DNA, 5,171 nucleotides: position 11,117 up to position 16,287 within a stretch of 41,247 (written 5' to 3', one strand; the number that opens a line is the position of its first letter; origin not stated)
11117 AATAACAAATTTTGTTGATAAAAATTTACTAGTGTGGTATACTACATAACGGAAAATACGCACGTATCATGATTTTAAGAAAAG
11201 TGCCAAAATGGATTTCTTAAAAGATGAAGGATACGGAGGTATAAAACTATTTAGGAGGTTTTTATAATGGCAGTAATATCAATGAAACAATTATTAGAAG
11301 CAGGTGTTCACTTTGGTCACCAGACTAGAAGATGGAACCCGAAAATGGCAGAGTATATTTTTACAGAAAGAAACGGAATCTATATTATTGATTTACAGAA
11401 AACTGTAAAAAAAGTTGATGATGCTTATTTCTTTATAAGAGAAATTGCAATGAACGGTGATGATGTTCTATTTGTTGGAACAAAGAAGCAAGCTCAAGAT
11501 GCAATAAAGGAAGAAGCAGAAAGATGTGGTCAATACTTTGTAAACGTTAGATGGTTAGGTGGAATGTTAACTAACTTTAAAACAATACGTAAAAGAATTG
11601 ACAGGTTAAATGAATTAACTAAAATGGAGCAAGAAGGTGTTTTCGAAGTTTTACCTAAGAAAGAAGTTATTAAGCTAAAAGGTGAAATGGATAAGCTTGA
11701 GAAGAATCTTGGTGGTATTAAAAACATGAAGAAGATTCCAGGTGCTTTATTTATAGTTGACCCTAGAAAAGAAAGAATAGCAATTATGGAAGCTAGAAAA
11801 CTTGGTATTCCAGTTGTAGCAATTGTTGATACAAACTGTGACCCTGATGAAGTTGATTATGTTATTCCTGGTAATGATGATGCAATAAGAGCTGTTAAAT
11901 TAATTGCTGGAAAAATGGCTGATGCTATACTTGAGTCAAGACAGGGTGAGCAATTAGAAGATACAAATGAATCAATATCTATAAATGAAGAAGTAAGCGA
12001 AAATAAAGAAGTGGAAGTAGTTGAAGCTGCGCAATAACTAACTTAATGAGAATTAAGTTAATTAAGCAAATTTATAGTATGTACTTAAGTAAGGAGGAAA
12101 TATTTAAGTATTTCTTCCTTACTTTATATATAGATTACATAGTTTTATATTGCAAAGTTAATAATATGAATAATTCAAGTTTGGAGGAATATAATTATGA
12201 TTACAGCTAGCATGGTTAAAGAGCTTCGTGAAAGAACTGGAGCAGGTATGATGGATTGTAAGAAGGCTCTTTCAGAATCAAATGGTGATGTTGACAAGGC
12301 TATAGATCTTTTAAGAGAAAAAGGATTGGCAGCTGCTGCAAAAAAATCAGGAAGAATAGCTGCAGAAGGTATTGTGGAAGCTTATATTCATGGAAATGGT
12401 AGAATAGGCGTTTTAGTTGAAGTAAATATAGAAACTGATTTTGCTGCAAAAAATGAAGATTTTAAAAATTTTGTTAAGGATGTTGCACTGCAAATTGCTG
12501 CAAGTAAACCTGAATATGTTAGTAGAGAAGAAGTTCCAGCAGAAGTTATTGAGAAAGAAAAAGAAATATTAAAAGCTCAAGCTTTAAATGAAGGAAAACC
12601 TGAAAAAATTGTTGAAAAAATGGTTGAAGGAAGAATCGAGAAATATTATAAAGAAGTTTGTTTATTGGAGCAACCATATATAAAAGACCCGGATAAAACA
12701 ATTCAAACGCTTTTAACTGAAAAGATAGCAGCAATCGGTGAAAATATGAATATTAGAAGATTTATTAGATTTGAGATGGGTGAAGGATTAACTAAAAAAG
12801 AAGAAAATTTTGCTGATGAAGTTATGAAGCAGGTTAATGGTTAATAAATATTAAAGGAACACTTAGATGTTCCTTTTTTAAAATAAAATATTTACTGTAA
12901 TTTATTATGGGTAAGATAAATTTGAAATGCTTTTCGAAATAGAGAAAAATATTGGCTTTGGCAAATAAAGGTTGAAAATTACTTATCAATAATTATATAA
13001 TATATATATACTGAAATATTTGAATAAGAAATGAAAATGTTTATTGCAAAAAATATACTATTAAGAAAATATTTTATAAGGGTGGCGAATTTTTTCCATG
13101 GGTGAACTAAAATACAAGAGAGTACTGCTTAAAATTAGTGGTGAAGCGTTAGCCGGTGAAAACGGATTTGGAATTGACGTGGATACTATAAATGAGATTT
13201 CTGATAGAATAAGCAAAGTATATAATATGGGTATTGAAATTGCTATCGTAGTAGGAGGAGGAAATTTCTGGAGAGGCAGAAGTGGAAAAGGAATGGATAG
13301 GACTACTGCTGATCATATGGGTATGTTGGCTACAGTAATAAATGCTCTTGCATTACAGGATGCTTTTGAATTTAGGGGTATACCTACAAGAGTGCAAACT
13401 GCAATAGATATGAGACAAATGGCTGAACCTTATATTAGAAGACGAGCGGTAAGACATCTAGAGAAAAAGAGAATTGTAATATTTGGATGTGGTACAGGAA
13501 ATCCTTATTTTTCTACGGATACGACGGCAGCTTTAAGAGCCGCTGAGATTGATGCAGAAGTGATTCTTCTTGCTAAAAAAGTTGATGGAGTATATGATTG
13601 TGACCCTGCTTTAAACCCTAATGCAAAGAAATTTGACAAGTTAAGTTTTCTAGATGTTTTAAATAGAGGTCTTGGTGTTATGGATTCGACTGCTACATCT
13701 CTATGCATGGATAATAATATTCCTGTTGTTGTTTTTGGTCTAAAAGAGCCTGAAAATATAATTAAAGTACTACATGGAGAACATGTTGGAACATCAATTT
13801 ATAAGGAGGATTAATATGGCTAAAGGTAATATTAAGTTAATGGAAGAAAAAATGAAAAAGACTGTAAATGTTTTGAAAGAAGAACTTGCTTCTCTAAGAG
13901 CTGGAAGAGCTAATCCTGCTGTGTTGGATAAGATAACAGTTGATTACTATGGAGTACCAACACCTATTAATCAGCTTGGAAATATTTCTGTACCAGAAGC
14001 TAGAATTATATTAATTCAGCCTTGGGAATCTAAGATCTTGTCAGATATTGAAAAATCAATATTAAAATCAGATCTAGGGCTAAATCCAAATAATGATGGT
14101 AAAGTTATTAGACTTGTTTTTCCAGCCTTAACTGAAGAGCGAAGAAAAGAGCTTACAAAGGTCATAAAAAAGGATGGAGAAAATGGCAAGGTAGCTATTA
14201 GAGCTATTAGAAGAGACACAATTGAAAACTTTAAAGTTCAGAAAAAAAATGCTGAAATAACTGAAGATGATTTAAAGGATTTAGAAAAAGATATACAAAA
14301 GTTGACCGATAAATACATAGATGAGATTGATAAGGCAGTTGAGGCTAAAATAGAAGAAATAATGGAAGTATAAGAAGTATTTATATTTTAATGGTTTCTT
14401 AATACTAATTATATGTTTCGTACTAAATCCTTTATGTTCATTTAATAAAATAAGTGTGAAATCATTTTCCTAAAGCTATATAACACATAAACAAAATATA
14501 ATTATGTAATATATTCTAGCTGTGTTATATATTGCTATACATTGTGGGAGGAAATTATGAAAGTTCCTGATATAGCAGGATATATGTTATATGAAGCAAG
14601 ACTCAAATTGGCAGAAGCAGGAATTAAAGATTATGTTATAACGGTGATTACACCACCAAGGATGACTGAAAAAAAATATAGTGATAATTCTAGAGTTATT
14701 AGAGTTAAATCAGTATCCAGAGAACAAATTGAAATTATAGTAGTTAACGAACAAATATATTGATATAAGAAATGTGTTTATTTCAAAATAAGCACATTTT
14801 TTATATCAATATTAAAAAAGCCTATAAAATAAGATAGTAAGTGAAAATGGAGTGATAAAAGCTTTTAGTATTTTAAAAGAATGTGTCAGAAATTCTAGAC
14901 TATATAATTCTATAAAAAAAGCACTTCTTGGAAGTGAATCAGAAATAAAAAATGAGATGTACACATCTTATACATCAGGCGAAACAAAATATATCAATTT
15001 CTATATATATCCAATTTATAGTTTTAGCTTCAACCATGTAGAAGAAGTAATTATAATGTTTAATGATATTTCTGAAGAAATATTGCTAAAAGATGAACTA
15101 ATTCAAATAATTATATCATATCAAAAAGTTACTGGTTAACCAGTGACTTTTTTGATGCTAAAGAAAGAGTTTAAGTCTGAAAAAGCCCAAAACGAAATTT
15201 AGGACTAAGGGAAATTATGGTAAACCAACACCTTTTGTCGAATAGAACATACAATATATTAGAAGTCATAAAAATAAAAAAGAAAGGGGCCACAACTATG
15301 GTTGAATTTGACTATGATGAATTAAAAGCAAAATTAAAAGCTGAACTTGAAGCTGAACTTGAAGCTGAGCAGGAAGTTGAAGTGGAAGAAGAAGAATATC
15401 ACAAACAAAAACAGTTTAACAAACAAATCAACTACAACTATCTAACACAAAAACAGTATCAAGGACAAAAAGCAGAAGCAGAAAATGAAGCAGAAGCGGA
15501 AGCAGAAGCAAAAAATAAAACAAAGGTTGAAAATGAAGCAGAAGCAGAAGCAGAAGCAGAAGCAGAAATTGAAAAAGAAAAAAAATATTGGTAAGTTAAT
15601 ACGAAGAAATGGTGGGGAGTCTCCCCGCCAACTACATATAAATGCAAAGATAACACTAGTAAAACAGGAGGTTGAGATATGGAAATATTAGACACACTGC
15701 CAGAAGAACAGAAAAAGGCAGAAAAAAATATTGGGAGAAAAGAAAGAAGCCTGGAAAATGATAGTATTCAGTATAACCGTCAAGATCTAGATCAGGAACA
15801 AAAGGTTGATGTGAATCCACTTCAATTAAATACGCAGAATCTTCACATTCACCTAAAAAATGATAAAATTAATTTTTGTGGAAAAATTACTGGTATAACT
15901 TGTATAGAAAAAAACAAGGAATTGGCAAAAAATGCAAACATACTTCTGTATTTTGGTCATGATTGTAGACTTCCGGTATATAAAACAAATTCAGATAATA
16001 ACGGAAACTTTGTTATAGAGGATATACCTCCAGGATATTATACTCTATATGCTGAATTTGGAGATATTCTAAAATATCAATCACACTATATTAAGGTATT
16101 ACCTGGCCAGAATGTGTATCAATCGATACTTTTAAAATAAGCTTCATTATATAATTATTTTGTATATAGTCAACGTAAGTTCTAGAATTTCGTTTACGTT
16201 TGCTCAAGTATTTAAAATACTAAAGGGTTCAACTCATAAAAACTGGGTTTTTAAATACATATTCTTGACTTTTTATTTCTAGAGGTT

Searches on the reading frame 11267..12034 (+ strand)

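Call 78: search_protein_families(library=pfam, proteins=[window:11267-12034:+], max_evalue=0.0001)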
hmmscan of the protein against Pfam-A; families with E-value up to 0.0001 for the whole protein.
window:11267-12034:+ (256 aa): 1 family
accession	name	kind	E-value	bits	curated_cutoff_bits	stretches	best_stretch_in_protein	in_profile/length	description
PF00318.25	Ribosomal_S2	-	4.9e-104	346.7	26.1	1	9-223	1-215/216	Ribosomal protein S2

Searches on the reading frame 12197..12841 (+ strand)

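Call 78: search_protein_families(library=pfam, proteins=[window:12197-12841:+], max_evalue=0.0001)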
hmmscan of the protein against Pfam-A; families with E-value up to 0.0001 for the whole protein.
window:12197-12841:+ (215 aa): 2 families
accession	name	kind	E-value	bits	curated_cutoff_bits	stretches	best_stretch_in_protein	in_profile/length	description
PF00889.24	EF_TS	-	1.5e-45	155.8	27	1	53-196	74-204/204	Elongation factor TS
PF25025.1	EF-Ts_N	-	2e-05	24.9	33.2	1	5-42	15-53/60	Elongation factor Ts, mitochondrial, N-terminal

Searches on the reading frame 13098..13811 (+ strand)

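Call 78: search_protein_families(library=pfam, proteins=[window:13098-13811:+], max_evalue=0.0001)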
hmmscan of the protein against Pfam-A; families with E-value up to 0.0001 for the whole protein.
window:13098-13811:+ (238 aa): 1 family
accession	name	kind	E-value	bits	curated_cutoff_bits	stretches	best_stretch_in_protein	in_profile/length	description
PF00696.33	AA_kinase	-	3.8e-36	125.4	24.9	1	7-213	1-233/234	Amino acid kinase family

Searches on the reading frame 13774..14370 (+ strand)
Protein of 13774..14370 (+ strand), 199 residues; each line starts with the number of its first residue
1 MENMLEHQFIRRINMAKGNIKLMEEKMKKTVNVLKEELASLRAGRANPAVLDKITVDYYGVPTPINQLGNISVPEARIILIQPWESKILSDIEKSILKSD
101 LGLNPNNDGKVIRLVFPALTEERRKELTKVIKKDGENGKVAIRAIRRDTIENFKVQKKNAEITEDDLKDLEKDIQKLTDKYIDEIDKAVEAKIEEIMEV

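Call 78: search_protein_families(library=pfam, proteins=[window:13774-14370:+], max_evalue=0.0001)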
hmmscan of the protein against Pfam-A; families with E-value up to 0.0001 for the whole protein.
window:13774-14370:+ (199 aa): 1 family
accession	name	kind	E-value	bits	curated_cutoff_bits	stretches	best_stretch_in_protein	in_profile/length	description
PF01765.24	RRF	-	6.6e-68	228.1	29.7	1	34-197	1-164/164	Ribosome recycling factor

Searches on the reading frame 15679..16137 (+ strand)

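Call 78: search_protein_families(library=pfam, proteins=[window:15679-16137:+], max_evalue=0.0001)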
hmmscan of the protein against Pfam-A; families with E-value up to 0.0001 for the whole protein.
window:15679-16137:+ (153 aa): 1 family
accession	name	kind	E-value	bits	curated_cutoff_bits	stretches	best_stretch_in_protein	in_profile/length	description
PF13620.12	CarboxypepD_reg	-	3.6e-06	27.7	32.3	1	84-151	15-80/82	Carboxypeptidase regulatory-like domain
